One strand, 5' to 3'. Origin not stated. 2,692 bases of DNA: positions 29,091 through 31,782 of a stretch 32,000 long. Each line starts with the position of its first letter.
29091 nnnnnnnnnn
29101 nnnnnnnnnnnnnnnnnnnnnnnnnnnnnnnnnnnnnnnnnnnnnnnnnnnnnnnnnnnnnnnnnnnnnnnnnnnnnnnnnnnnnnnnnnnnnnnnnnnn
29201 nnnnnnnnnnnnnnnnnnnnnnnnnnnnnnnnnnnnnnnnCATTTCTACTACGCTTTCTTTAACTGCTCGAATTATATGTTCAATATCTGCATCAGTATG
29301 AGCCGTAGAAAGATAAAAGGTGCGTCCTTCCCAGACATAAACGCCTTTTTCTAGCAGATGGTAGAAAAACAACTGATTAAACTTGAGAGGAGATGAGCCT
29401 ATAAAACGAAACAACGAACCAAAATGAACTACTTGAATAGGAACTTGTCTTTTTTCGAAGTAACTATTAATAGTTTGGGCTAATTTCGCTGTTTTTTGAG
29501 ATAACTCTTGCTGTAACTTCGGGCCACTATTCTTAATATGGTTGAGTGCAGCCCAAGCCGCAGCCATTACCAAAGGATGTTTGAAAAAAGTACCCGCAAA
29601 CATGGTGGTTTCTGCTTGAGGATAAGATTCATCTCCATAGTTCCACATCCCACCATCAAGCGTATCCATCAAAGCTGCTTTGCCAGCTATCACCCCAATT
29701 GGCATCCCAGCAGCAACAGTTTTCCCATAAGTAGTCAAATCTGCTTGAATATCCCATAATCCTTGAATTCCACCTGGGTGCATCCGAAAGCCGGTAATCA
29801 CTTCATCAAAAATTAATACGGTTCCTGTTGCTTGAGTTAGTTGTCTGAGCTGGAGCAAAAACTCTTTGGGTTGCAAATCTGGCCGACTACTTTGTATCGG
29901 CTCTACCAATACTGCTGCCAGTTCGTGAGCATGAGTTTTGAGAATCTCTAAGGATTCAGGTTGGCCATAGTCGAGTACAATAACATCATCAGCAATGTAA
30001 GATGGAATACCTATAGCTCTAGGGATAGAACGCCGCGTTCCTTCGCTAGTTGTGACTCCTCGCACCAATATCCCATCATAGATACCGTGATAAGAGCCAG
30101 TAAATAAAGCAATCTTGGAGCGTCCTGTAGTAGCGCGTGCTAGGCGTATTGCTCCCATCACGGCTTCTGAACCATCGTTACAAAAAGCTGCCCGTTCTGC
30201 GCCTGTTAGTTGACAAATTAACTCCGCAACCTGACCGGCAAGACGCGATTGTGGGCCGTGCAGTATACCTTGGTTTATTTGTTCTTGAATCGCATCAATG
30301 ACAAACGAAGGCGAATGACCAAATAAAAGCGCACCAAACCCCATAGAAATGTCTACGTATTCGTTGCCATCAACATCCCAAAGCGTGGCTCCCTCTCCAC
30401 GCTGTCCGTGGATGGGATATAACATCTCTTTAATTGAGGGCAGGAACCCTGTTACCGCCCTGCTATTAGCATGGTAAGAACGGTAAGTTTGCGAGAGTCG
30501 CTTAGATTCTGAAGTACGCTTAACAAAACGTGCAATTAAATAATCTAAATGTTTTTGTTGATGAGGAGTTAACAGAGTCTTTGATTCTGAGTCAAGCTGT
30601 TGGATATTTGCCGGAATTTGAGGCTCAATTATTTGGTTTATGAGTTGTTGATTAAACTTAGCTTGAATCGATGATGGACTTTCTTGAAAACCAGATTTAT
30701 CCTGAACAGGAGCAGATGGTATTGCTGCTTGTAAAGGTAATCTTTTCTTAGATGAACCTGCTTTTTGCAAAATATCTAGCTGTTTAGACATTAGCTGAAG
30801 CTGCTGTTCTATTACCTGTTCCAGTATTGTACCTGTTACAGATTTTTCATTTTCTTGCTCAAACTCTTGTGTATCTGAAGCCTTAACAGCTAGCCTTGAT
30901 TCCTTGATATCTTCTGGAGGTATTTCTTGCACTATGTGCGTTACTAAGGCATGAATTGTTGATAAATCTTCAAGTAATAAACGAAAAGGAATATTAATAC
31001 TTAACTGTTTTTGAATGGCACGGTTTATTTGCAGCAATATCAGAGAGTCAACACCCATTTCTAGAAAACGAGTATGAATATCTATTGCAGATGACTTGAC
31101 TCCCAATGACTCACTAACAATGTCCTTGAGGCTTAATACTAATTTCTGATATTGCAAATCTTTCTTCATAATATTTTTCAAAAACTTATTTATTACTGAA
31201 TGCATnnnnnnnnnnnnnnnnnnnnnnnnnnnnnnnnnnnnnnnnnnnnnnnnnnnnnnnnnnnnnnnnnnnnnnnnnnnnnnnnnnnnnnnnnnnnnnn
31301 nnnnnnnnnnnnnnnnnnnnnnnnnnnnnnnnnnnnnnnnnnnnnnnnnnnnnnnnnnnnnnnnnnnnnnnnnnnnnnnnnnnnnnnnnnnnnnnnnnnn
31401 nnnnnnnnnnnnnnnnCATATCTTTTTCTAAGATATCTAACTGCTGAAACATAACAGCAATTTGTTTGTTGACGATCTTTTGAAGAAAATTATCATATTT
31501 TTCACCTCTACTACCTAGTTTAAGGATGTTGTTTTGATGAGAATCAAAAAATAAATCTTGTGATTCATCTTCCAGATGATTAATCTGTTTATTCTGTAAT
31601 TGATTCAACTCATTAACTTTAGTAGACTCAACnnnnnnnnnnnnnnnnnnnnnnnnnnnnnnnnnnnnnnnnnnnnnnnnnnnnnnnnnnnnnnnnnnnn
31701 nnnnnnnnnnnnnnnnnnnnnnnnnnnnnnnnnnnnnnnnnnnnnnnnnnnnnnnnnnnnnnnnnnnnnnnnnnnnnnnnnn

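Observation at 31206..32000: Module split between AT and ACP, with the pre-AMT helix motif left at the C-terminus of the upstream protein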

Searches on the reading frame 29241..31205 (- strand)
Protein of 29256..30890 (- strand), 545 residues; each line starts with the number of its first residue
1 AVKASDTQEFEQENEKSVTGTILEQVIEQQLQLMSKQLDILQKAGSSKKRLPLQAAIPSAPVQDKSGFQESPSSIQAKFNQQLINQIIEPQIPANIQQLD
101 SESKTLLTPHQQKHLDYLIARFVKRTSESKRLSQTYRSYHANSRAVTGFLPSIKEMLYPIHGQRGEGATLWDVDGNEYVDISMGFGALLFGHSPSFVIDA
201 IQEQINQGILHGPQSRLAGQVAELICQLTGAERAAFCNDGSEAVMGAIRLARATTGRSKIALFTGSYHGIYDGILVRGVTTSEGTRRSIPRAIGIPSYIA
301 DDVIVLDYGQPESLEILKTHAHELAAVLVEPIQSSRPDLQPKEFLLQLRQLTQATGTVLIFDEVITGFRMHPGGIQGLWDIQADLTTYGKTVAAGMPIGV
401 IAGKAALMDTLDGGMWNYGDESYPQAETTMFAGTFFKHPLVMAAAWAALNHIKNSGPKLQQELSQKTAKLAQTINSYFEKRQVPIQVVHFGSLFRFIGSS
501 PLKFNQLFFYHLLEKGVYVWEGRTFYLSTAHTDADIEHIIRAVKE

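Call 18: search_solved_structures(query=window:29256-30890:-, max_evalue=1e-10)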
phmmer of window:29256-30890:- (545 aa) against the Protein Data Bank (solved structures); distinct sequences matched with E-value up to 1e-10: 103 (the best 60 are shown).
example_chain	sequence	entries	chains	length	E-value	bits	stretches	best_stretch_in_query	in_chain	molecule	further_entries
6kfu_A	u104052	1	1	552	8.8e-148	496.5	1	104-545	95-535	Mycosubtilin synthase subunit A,Mycosubtilin synthase subunit A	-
6kfm_A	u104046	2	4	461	1.1e-147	496.2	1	107-545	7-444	Mycosubtilin synthase subunit A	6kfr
3bs8_A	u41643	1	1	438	6.9e-54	186.7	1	157-543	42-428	Glutamate-1-semialdehyde 2,1-aminomutase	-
3k28_A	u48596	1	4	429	9.8e-54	186.2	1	157-542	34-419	Glutamate-1-semialdehyde 2,1-aminomutase 2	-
3l44_A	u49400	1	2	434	5.5e-53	183.7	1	159-543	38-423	Glutamate-1-semialdehyde 2,1-aminomutase 1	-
2e7u_A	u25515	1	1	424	7.2e-53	183.3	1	163-544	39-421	Glutamate-1-semialdehyde 2,1-aminomutase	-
2epj_A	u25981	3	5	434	2.9e-51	178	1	157-495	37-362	Glutamate-1-semialdehyde 2,1-aminomutase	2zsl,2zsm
6w80_A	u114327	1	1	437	9.2e-51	176.4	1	159-543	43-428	Glutamate-1-semialdehyde 2,1-aminomutase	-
5hdm_A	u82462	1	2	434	4.2e-50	174.2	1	164-543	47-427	Glutamate-1-semialdehyde 2,1-aminomutase 1, chloroplastic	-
5i92_A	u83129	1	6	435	5e-49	170.7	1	159-542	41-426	Glutamate-1-semialdehyde 2,1-aminomutase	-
4e77_A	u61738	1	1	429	8.2e-49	170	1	159-543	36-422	Glutamate-1-semialdehyde 2,1-aminomutase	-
6k8h_A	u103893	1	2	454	1.1e-46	162.9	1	155-496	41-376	Aminotransferase class-III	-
2cfb_A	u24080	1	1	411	1.2e-46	162.8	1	160-543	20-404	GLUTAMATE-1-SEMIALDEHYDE 2,1-AMINOMUTASE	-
4zm3_A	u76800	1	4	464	2.2e-46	161.9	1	159-494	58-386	Aminotransferase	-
4zm4_A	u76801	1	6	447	5.9e-46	160.5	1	160-494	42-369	Aminotransferase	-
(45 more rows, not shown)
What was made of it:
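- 29250..30575 (-): Class-III aminotransferase (AMT) domain, MycA type. PDB 6KFM/6KFU MycA, E = 1e-148 (call 18).
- On PKS/NRPS-embedded class-III aminotransferase module (MycA type): 6KFM/6KFU E = 1e-148, aligned from query residue 104-107 (call 18).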

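Call 25: search_protein_representatives(protein=window:29256-30890:-)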
Query: 545 residues. Proteins with E-value up to 0.001 (for the whole library): 24350; up to 1e-10: 11288; up to 1e-30: 3379. The best 150 are listed.
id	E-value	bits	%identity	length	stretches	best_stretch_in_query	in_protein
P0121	4.5e-244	827.4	70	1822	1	13-545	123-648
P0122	2.0e-239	812.1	70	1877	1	10-545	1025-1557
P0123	3.9e-213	725.3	44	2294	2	78-545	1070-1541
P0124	1.0e-212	724.0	63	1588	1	18-544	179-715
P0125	4.3e-210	715.3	61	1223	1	19-545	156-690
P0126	3.6e-198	676.0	62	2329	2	97-545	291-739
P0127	2.9e-195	666.4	60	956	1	19-545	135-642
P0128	1.1e-191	654.5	63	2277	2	107-544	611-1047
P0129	3.0e-189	646.5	56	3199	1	15-545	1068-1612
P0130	1.0e-184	631.6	55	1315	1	23-544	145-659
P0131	2.7e-184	630.2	56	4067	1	16-545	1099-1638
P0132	3.4e-182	623.3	56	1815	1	15-545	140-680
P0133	1.2e-181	621.5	55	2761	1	20-545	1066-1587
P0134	3.1e-181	620.1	55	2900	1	10-545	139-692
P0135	5.5e-180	616.0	57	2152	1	24-545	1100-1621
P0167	1.4e-168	578.3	53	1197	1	17-545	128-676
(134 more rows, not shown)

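Call 44: find_encoding_contigs(protein=P0167, flank=9000, max_places=1)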
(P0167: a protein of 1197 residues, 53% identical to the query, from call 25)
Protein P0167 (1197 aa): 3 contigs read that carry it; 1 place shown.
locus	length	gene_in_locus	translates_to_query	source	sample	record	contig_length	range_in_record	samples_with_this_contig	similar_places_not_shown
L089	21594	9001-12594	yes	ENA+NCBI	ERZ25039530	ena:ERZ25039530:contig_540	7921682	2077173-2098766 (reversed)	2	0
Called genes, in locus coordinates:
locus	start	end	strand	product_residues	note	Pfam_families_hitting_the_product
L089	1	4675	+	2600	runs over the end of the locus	PF00668:Condensation, PF00501:AMP-binding, PF13193:AMP-binding_C, PF00550:PP-binding, PF00668:Condensation, PF00501:AMP-binding, PF08241:Methyltransf_11, PF08242:Methyltransf_12, +4 more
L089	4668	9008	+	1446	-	PF00109:ketoacyl-synt, PF02801:Ketoacyl-synt_C, PF16197:KAsynt_C_assoc, PF22336:RhiE-like_linker, PF22621:CurL-like_PKS_C, PF00698:Acyl_transf_1, PF00668:Condensation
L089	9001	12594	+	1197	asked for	PF00550:PP-binding, PF00202:Aminotran_3, PF00668:Condensation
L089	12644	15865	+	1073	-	PF00668:Condensation, PF00501:AMP-binding, PF13193:AMP-binding_C, PF00550:PP-binding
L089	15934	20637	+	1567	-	PF00668:Condensation, PF00501:AMP-binding, PF13193:AMP-binding_C, PF00550:PP-binding, PF00668:Condensation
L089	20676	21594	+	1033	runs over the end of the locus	PF00668:Condensation, PF00550:PP-binding, PF00668:Condensation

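Call 71: predict_structure(alignment_id=A2)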
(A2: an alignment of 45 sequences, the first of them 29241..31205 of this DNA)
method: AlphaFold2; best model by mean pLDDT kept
length: 655 residues; sequences in the alignment: 45
mean_pLDDT: 74.4   pTM: 0.64
mean pLDDT of the five models: 74.4, 73.9, 69.4, 66.4, 61.9
residues with pLDDT >= 90: 199; 70-90: 236; 50-70: 104; < 50: 116
segments of 3 or more residues with pLDDT < 50: 1-3, 99-126, 150-210, 251-254, 289-292, 522-524, 528-538
pLDDT, mean of each block of 10 residues (from residue 1): 51 72 90 87 88 84 86 81 89 65 31 27 41 62 57 32 28 26 24 28 38 82 92 91 68 58 87 94 80 76 93 72 90 91 85 86 87 65 61 61 75 90 93 90 88 96 93 86 92 87 89 66 49 48 85 93 89 96 93 91 73 89 79 93 97 89
secondary structure, 60 per line:
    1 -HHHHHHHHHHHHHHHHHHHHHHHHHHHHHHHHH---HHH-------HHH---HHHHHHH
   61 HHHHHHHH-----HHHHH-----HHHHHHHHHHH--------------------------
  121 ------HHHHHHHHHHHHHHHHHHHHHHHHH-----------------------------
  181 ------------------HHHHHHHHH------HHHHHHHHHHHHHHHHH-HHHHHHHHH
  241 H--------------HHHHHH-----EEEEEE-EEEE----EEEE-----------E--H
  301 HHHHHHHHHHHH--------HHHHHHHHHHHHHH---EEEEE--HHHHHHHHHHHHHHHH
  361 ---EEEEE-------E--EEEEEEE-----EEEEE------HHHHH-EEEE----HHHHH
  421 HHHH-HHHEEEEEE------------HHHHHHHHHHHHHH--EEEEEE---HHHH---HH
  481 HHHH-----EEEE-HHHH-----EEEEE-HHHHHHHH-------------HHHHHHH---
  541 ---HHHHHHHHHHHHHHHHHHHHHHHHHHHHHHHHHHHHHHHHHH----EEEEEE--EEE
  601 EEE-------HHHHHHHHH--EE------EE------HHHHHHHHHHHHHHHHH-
elements in order: H2-34 H54-68 H74-78 H84-94 H127-151 H199-207 H214-230 H232-241 H256-261 E267-272 E274-277 E282-285 H300-312 H321-334 E338-342 H345-360 E364-368 E379-385 E391-395 H402-406 E408-411 H416-424 E429-434 H447-460 E463-468 H472-475 H479-484 E490-493 H495-498 E504-508 H510-517 H531-537 H544-585 E590-595 E598-603 H611-619 H638-654
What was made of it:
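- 30912..31154 (-): N-terminal ACP of the split module (aa about 18-98). AF2 pLDDT 81-90 (call 71).
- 30753..30827 (-): Internal pre-AMT helix (aa 127-151, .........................). AF2 predicts a helix at 127-151, flanked by segments with pLDDT below 50 (99-126 and 150-210) (call 71).
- On Trans-AT PKS four-helix-bundle split-module docking domains: The matching element in the partner is internal (aa 127-151), not N-terminal (call 71).
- AF2 does not pack the cis helix on the AMT: helix pLDDT is 41-62 and the flanks are below 50 (call 71).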

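Call 78: search_protein_families(library=pfam, proteins=[P0122, L089:4668-9005:+], max_evalue=0.001)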
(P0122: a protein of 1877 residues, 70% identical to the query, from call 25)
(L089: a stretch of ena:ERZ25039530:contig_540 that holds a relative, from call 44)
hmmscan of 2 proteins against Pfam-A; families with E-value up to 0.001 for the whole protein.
P0122 (1877 aa): 12 families
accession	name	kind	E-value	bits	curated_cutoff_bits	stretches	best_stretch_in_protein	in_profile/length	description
PF00109.32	ketoacyl-synt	-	3e-74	250.3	20.8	1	11-261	2-252/252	Beta-ketoacyl synthase, N-terminal domain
PF00698.26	Acyl_transf_1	-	1e-57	196.5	32.7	1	540-822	1-277/319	Acyl transferase domain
PF00202.27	Aminotran_3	-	2.6e-53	181.6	30.5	1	1172-1531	11-371/403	Aminotransferase class-III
PF02801.28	Ketoacyl-synt_C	-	7.2e-45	152.3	20.8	1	269-387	1-118/119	Beta-ketoacyl synthase, C-terminal domain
PF00975.26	Thioesterase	-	2.7e-28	100.2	26.4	1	1608-1853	1-213/226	Thioesterase domain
PF22621.2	CurL-like_PKS_C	-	1.2e-25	89.7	27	1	456-519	1-64/64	CurL-like, PKS C-terminal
PF16197.11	KAsynt_C_assoc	-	3.7e-20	72.8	33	1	390-505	1-108/111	Ketoacyl-synthetase C-terminal extension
PF22336.2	RhiE-like_linker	-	7e-15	55.2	27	1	459-521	1-62/67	RhiE-like, KS-MAT linker domain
PF00550.31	PP-binding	-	4.2e-11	43.4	20.8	1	926-991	3-67/67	Phosphopantetheine attachment site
PF00155.27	Aminotran_1_2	-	8.4e-06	25.6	19.7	1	1195-1554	6-360/361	Aminotransferase class I and II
PF00108.29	Thiolase_N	-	0.00018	21.4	26.4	1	165-210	65-112/260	Thiolase, N-terminal domain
PF23297.2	ACP_SdgA_C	-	0.00024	21.6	27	1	919-994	8-82/95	Highly reducing polyketide synthase sdgA, C-terminal ACP domain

L089:4668-9005:+ (1446 aa): 7 families
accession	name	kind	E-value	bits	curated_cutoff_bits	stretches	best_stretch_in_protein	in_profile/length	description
PF00668.25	Condensation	-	2.4e-72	244.5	30.6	1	999-1441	3-441/456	Condensation domain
PF00109.32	ketoacyl-synt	-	1.1e-71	241.8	20.8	1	10-256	3-252/252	Beta-ketoacyl synthase, N-terminal domain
PF00698.26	Acyl_transf_1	-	3.2e-54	185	32.7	1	531-813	2-278/319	Acyl transferase domain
PF02801.28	Ketoacyl-synt_C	-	8.8e-46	155.2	20.8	1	264-383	1-119/119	Beta-ketoacyl synthase, C-terminal domain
PF22621.2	CurL-like_PKS_C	-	4.2e-21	75.1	27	1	446-509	1-64/64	CurL-like, PKS C-terminal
PF16197.11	KAsynt_C_assoc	-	1.5e-16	61.2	33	1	385-491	1-104/111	Ketoacyl-synthetase C-terminal extension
PF22336.2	RhiE-like_linker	-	3e-11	43.6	27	1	450-510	2-61/67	RhiE-like, KS-MAT linker domain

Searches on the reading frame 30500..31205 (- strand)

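Call 20: search_solved_structures(query=window:30500-31205:-, max_evalue=1, show_alignments=2)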
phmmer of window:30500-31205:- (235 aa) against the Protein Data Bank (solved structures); distinct sequences matched with E-value up to 1: 55.
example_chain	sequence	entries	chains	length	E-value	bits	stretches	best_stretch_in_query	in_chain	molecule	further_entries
6kfu_A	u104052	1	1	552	5.1e-08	36.5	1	25-97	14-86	Mycosubtilin synthase subunit A,Mycosubtilin synthase subunit A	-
6h0j_A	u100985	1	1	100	3.9e-05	27.1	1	28-96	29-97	Type I modular polyketide synthase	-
6fik_C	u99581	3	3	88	0.00014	25.3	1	28-87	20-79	Polyketide synthase | Acyl carrier protein (ACP) of Non-reducing polyketide synthase CTB1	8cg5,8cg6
9lcp_A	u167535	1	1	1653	0.00049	23.5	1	37-104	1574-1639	PvdL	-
9lcq_A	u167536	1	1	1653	0.00049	23.5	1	37-104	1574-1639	PvdL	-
4hkg_A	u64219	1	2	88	0.001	22.5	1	13-95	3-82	Phosphopantetheine attachment site family protein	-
9lco_A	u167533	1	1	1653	0.0014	22.1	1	37-104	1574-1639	PvdL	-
2ehs_A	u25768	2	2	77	0.0015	22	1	25-93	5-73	Acyl carrier protein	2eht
5zk4_C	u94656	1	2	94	0.0033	20.8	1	24-97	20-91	DisA protein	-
8tvt_C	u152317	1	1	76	0.005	20.3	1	26-91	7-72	Acyl carrier protein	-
1l0i_A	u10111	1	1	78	0.005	20.3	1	26-91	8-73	Acyl carrier protein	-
4ihf_G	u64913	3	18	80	0.005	20.3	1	26-91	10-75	Acyl carrier protein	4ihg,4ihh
1l0h_A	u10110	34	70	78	0.005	20.3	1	26-91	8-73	ACYL CARRIER PROTEIN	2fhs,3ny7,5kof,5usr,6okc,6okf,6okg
1acp_A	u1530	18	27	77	0.005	20.2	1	26-91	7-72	ACYL-CARRIER PROTEIN | Acyl carrier protein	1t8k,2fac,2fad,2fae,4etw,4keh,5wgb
9mlw_C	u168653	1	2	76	0.0051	20.2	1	26-91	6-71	Acyl carrier protein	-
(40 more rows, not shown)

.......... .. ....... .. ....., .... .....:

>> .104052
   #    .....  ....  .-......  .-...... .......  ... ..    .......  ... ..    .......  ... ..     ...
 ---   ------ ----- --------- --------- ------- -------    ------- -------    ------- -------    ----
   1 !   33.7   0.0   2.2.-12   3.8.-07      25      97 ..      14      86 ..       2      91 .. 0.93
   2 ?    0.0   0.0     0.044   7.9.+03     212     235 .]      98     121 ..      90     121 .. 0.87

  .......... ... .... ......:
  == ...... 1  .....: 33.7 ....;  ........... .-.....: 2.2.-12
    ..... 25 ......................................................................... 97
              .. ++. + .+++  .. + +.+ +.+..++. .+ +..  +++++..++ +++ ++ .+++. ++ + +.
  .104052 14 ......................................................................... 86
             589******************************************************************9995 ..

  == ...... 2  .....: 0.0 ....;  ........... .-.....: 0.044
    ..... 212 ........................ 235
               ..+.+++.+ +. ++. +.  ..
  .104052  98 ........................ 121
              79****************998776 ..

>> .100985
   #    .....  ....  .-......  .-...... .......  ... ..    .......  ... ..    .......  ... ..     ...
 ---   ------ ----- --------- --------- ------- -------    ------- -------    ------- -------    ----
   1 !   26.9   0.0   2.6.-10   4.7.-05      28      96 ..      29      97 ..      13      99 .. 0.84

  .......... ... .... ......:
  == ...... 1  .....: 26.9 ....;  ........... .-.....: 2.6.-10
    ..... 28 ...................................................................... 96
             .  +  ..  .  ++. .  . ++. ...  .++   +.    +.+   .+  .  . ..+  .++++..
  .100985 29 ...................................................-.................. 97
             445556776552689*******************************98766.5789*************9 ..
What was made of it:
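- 30912..31154 (-): Aligns to the MycA ACP in 6KFU (call 20).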

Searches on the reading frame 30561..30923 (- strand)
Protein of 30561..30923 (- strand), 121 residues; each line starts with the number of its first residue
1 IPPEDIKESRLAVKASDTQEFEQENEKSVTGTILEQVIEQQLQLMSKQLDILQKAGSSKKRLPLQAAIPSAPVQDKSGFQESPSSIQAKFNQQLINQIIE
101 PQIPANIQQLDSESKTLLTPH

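Call 72: search_protein_families(library=pfam, proteins=[window:30561-30923:-], max_evalue=10)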
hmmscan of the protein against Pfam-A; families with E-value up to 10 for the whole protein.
window:30561-30923:- (121 aa): 1 family
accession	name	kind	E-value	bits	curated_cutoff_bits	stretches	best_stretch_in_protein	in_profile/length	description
PF25060.1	ARM_TT21_2nd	-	0.03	14.2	27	1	16-63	80-127/270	Tetratricopeptide repeat protein 21 second ARM domain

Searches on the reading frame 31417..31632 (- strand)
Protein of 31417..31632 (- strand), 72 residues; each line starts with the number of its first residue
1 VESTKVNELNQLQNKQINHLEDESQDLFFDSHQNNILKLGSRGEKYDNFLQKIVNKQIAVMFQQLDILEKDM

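Call 72: search_protein_families(library=pfam, proteins=[window:31417-31632:-], max_evalue=10)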
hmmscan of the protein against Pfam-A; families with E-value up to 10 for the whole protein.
seq(72 aa): 0 families
